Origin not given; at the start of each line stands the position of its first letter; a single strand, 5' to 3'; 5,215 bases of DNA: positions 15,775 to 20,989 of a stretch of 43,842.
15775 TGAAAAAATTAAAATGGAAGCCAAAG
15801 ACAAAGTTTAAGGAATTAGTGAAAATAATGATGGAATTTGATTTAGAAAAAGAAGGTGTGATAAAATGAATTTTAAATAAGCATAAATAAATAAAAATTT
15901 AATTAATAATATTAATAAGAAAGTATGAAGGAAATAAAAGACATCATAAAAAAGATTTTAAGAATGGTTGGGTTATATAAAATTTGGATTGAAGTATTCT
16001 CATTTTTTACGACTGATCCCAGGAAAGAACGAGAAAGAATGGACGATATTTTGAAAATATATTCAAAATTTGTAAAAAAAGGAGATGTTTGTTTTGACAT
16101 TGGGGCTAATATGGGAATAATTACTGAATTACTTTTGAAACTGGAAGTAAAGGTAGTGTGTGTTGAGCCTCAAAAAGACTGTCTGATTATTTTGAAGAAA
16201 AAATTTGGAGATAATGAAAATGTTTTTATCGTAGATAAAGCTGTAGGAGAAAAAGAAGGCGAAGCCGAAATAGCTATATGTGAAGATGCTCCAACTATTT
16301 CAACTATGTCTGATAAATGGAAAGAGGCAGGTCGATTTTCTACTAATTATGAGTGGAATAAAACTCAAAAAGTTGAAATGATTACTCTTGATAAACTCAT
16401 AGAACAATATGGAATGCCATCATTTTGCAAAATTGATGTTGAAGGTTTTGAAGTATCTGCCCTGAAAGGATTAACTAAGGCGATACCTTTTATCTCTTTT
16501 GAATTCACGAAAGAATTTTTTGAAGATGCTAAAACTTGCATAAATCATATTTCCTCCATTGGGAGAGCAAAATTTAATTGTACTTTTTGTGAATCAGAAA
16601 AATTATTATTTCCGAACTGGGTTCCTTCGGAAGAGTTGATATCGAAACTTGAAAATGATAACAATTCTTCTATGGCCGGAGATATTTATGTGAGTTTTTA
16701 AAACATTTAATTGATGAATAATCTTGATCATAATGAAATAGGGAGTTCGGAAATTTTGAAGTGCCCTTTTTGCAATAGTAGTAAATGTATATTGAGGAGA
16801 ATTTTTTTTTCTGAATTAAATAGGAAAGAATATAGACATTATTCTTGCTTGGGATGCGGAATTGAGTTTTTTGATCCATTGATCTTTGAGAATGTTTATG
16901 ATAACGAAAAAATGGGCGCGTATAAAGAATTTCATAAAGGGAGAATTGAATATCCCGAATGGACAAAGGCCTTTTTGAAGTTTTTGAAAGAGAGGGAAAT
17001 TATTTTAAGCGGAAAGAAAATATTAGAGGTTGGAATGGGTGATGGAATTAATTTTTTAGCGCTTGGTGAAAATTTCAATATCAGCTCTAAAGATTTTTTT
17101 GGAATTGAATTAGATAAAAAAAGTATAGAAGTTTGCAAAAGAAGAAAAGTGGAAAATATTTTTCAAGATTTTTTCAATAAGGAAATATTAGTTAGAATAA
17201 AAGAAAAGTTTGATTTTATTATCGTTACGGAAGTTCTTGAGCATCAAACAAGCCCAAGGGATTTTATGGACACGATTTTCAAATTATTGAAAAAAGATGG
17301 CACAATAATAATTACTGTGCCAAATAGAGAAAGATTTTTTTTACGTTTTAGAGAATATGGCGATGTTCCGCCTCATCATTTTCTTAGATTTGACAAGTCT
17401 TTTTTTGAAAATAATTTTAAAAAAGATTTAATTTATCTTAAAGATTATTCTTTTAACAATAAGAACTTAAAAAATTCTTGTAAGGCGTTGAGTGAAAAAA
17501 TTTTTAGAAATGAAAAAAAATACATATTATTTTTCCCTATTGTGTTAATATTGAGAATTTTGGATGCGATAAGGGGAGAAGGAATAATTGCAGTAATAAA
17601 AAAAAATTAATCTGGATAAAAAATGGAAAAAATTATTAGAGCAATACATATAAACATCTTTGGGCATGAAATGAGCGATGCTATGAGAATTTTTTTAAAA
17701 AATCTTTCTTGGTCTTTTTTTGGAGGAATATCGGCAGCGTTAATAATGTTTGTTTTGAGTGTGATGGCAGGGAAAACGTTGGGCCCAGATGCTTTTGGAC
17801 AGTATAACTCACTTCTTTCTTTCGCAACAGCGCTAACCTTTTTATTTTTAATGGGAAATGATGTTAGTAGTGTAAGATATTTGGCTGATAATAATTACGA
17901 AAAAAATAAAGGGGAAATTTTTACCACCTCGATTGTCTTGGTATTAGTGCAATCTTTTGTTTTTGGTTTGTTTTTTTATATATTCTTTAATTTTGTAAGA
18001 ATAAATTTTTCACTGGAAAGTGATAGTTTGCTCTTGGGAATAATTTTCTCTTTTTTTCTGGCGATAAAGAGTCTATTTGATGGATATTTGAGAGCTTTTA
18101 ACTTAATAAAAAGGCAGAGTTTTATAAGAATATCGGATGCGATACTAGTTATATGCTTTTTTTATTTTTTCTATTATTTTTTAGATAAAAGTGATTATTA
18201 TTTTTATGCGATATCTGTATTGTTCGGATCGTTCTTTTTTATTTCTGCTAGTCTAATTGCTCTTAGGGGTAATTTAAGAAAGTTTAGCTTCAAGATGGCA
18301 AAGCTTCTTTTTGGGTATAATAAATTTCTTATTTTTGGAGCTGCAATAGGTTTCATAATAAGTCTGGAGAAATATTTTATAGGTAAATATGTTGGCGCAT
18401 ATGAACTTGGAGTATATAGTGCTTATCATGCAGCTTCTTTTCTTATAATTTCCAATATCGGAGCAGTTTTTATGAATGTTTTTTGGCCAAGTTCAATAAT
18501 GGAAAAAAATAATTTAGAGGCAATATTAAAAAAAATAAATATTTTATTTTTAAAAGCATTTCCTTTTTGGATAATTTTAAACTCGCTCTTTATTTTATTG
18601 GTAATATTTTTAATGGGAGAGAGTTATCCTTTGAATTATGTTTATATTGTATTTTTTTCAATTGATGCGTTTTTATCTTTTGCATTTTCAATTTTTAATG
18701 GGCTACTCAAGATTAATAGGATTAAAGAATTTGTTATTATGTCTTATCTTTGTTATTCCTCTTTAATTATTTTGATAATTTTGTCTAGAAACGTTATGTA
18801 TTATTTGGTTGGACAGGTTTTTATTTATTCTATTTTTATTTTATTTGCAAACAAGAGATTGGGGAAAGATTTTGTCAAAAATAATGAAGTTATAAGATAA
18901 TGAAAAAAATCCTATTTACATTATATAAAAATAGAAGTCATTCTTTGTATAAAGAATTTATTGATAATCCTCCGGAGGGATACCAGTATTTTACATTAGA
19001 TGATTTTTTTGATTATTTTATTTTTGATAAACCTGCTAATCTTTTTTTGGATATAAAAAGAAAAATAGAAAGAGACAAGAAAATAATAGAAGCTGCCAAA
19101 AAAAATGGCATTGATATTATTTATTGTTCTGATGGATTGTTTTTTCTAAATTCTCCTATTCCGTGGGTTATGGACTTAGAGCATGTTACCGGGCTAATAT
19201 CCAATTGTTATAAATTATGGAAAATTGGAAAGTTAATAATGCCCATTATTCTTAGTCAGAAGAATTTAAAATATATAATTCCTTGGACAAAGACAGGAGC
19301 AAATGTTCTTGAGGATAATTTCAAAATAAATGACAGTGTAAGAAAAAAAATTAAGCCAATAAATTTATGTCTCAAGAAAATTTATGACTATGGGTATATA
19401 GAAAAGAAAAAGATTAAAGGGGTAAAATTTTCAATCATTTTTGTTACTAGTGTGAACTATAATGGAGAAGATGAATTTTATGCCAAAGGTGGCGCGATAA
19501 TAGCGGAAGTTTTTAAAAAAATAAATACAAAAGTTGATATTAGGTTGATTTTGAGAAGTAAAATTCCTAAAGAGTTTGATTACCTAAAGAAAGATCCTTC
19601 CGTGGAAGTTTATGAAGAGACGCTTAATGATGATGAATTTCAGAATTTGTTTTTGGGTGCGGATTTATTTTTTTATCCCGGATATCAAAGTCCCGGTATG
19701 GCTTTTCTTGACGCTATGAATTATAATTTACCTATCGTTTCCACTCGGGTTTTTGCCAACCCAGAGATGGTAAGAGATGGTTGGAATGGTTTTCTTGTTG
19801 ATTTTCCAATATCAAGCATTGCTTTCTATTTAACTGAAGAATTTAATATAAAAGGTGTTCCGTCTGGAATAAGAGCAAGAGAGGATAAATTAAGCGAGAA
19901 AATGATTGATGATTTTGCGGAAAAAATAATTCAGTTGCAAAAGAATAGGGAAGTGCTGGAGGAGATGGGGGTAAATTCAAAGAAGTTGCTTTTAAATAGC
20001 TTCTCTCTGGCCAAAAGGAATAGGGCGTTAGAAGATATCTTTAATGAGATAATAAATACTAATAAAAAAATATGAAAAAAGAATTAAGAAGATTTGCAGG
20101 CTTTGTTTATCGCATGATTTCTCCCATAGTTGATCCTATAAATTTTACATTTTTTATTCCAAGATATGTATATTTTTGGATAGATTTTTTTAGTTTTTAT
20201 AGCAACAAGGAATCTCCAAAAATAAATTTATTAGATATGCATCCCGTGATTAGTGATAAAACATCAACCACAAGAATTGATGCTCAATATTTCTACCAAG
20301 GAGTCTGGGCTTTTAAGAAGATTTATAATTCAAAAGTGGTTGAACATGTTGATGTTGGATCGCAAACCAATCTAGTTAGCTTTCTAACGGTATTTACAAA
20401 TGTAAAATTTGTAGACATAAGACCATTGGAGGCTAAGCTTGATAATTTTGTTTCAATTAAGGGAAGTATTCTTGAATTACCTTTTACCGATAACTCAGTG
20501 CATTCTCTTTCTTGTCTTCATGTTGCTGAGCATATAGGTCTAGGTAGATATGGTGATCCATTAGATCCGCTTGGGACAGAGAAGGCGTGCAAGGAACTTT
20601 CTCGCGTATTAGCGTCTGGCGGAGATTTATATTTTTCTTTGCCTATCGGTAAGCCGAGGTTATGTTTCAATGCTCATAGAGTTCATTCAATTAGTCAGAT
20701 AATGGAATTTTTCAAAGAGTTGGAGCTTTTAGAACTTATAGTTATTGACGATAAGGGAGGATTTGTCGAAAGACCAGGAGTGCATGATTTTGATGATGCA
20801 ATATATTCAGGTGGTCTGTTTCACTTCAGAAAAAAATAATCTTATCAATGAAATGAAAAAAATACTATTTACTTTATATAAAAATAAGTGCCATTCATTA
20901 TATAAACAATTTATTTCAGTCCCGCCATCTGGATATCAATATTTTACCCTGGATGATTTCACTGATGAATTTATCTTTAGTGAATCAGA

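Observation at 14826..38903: Hyper-modifying glycan island: nine SAM-methyltransferases interleaved with six glycosyltransferases, an amidotransferase and a carbamoyltransferase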

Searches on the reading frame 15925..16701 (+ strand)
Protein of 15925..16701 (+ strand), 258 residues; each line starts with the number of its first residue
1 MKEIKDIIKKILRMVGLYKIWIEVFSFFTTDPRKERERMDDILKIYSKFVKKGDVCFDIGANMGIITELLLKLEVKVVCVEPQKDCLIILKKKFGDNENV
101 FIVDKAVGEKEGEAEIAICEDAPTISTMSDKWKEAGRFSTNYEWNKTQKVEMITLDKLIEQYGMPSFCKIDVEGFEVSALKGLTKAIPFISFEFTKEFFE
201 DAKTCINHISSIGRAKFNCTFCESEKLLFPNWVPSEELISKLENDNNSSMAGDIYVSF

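Call 3: search_protein_families(library=pfam, proteins=[window:15925-16701:+], max_evalue=0.01)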
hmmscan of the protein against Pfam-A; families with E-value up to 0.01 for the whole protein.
window:15925-16701:+ (258 aa): 3 families
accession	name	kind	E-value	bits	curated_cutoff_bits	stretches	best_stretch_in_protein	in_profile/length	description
PF05050.19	Methyltransf_21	-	3.2e-12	47.3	22.7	1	58-197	1-151/173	Methyltransferase FkbM domain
PF10537.14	WAC_Acf1_DNA_bd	-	0.004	18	25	1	192-238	5-51/101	ATP-utilising chromatin assembly and remodelling N-terminal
PF00398.26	RrnaAD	-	0.0046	16.5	24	1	50-105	28-83/263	Ribosomal RNA adenine dimethylase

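Call 16: search_protein_families(library=ncbifam, proteins=[window:15925-16701:+], max_evalue=0.001)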
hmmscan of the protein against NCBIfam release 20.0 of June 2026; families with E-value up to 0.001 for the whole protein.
window:15925-16701:+ (258 aa): 4 families
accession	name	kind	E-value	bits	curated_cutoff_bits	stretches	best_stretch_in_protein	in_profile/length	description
TIGR01444.1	fkbM_fam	subfamily_domain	9.2e-26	91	37.7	1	55-186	1-130/143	FkbM family methyltransferase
NF000499.2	Erm23S_rRNA_broad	equivalog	8.6e-05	22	212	1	39-105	12-76/244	23S ribosomal RNA methyltransferase Erm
NF012223.0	erm_F_23S_MT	exception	0.00035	20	575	1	50-104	31-85/266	23S rRNA (adenine(2058)-N(6))-methyltransferase Erm(F)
TIGR00755.1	ksgA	equivalog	0.00049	19.5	171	1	50-105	27-82/256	16S rRNA (adenine(1518)-N(6)/adenine(1519)-N(6))-dimethyltransferase RsmA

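Call 26: search_solved_structures(query=window:15925-16701:+, max_evalue=0.01)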
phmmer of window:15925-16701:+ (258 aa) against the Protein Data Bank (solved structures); distinct sequences matched with E-value up to 0.01: 0.

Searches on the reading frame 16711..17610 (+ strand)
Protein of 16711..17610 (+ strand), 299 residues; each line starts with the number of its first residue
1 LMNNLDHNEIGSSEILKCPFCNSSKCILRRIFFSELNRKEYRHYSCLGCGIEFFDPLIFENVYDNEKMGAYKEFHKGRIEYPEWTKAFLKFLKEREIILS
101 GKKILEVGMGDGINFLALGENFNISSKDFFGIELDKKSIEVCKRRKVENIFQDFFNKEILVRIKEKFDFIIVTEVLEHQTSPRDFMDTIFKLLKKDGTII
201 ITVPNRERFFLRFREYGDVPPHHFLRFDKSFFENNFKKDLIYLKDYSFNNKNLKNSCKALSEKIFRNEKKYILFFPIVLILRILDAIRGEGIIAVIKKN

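Call 3: search_protein_families(library=pfam, proteins=[window:16711-17610:+], max_evalue=0.01)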
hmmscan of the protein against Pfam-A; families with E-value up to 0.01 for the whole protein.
window:16711-17610:+ (299 aa): 9 families
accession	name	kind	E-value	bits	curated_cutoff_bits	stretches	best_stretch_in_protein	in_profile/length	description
PF13489.12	Methyltransf_23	-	7.6e-16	58.7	27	1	86-208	11-123/164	Methyltransferase domain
PF08241.18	Methyltransf_11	-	2.9e-11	44.3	21.2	1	105-201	1-95/95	Methyltransferase domain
PF13847.12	Methyltransf_31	-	3.5e-11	43.4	27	1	100-206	3-114/145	Methyltransferase domain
PF08242.18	Methyltransf_12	-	4.1e-10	40.7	30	1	105-198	1-97/98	Methyltransferase domain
PF07021.18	MetW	-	9.4e-10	38.9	21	1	95-214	8-120/193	Methionine biosynthesis protein MetW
PF13649.12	Methyltransf_25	-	1.3e-07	32.6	27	1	104-197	1-97/97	Methyltransferase domain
PF05401.17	NodS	-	0.0004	20.7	24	1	103-204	46-147/201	Nodulation protein S (NodS)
PF06325.19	PrmA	-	0.00042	20.3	22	1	85-201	148-258/296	Ribosomal protein L11 methyltransferase (PrmA)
PF10294.15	Methyltransf_16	-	0.0013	19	21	1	99-208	45-162/174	Lysine methyltransferase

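Call 16: search_protein_families(library=ncbifam, proteins=[window:16711-17610:+], max_evalue=0.001)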
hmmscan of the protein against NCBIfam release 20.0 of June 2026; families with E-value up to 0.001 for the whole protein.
window:16711-17610:+ (299 aa): 9 families
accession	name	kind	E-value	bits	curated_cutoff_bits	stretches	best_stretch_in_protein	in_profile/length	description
TIGR01983.1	UbiG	equivalog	6.6e-13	48.5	102.95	1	88-207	37-157/228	bifunctional 2-polyprenyl-6-hydroxyphenol methylase/3-demethylubiquinol 3-O-methyltransferase UbiG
TIGR02081.1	metW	equivalog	1.1e-08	34.8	189.5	1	96-207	9-113/194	methionine biosynthesis protein MetW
TIGR04345.1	ovoA_Cterm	equivalog_domain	8e-06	25.6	170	1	160-204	128-172/242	putative 4-mercaptohistidine N1-methyltransferase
TIGR02072.1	BioC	equivalog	5.2e-05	23.2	184.95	1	86-206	21-137/244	malonyl-ACP O-methyltransferase BioC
NF045825.1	FAmtase_mtf2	equivalog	0.00014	21.2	400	1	99-202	57-159/248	fatty-acid O-methyltransferase Mtf2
NF011650.0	PRK15068.1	equivalog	0.00018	20.5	209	1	83-201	104-225/324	tRNA 5-methoxyuridine(34)/uridine 5-oxyacetic acid(34) synthase CmoB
NF011530.0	PRK14968.1-4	equivalog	0.00021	20.7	243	0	93-171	32-104/202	putative methyltransferase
NF045823.1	PthPhpthDimycoMt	equivalog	0.00031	20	300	1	97-200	63-165/256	phthiotriol/phenolphthiotriol dimycocerosates methyltransferase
NF011529.0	PRK14968.1-3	equivalog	0.00071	19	162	1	96-171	30-103/198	putative methyltransferase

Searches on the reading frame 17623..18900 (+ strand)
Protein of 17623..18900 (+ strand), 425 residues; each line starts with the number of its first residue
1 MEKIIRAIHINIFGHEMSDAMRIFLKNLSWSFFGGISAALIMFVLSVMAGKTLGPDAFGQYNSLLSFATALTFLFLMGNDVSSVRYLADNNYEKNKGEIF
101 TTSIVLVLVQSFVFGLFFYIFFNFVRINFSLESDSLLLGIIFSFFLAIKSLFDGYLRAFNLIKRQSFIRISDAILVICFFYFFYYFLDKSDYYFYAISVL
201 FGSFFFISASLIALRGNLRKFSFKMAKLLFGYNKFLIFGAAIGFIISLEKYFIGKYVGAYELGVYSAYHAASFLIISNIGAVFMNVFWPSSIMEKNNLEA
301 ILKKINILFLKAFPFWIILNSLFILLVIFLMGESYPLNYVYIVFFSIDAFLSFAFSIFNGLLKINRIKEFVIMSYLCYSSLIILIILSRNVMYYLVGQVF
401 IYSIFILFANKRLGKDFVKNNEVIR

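Call 3: search_protein_families(library=pfam, proteins=[window:17623-18900:+], max_evalue=0.01)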
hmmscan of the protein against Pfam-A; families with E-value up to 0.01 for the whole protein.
window:17623-18900:+ (425 aa): 1 family
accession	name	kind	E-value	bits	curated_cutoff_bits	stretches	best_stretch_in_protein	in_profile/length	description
PF01943.22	Polysacc_synt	-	2.6e-15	57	28.2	1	25-289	2-268/274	Polysaccharide biosynthesis protein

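Call 17: search_protein_families(library=ncbifam, proteins=[window:17623-18900:+], max_evalue=0.001)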
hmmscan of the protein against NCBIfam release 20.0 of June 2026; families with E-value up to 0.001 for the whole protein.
window:17623-18900:+ (425 aa): 0 families

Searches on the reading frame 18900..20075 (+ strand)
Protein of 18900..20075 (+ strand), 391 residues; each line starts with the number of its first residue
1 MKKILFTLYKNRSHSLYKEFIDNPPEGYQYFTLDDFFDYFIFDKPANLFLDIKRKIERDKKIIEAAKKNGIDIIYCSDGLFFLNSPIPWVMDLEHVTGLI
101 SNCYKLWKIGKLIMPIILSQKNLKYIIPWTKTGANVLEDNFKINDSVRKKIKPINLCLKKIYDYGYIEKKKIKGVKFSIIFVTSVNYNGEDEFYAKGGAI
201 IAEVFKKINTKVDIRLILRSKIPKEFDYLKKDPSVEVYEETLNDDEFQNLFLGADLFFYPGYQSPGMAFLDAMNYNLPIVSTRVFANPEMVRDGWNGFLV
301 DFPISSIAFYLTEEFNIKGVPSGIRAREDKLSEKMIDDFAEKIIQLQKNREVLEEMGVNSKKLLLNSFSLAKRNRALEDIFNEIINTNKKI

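Call 3: search_protein_families(library=pfam, proteins=[window:18900-20075:+], max_evalue=0.01)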
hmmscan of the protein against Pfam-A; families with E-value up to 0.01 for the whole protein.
window:18900-20075:+ (391 aa): 2 families
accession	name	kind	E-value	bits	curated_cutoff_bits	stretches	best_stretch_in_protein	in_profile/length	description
PF13692.12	Glyco_trans_1_4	-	1.5e-11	45.1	27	1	194-301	13-125/142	Glycosyl transferases group 1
PF00534.26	Glycos_transf_1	-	8.1e-11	42.2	26.4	1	242-303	81-143/172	Glycosyl transferases group 1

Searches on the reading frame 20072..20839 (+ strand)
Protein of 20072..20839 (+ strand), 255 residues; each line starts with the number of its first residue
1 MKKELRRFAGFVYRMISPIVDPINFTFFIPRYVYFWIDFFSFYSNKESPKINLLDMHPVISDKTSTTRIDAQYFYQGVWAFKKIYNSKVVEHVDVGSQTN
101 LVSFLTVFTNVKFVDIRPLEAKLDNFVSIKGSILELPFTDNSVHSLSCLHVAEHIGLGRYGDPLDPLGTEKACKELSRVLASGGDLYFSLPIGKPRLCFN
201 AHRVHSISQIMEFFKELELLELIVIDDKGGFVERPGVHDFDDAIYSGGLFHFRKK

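Call 3: search_protein_families(library=pfam, proteins=[window:20072-20839:+], max_evalue=0.01)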
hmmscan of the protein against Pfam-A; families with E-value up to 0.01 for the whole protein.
window:20072-20839:+ (255 aa): 2 families
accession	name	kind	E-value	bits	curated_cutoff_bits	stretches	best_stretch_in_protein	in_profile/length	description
PF03269.20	DUF268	-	4.2e-12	46.7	25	1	150-219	70-139/176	Caenorhabditis protein of unknown function, DUF268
PF08241.18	Methyltransf_11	-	6.3e-05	24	21.2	1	126-188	44-95/95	Methyltransferase domain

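Call 16: search_protein_families(library=ncbifam, proteins=[window:20072-20839:+], max_evalue=0.001)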
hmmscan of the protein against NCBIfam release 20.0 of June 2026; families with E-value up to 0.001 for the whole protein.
window:20072-20839:+ (255 aa): 0 families

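Call 27: search_solved_structures(query=window:20072-20839:+, max_evalue=0.1)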
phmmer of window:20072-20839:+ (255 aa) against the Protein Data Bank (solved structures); distinct sequences matched with E-value up to 0.1: 0.
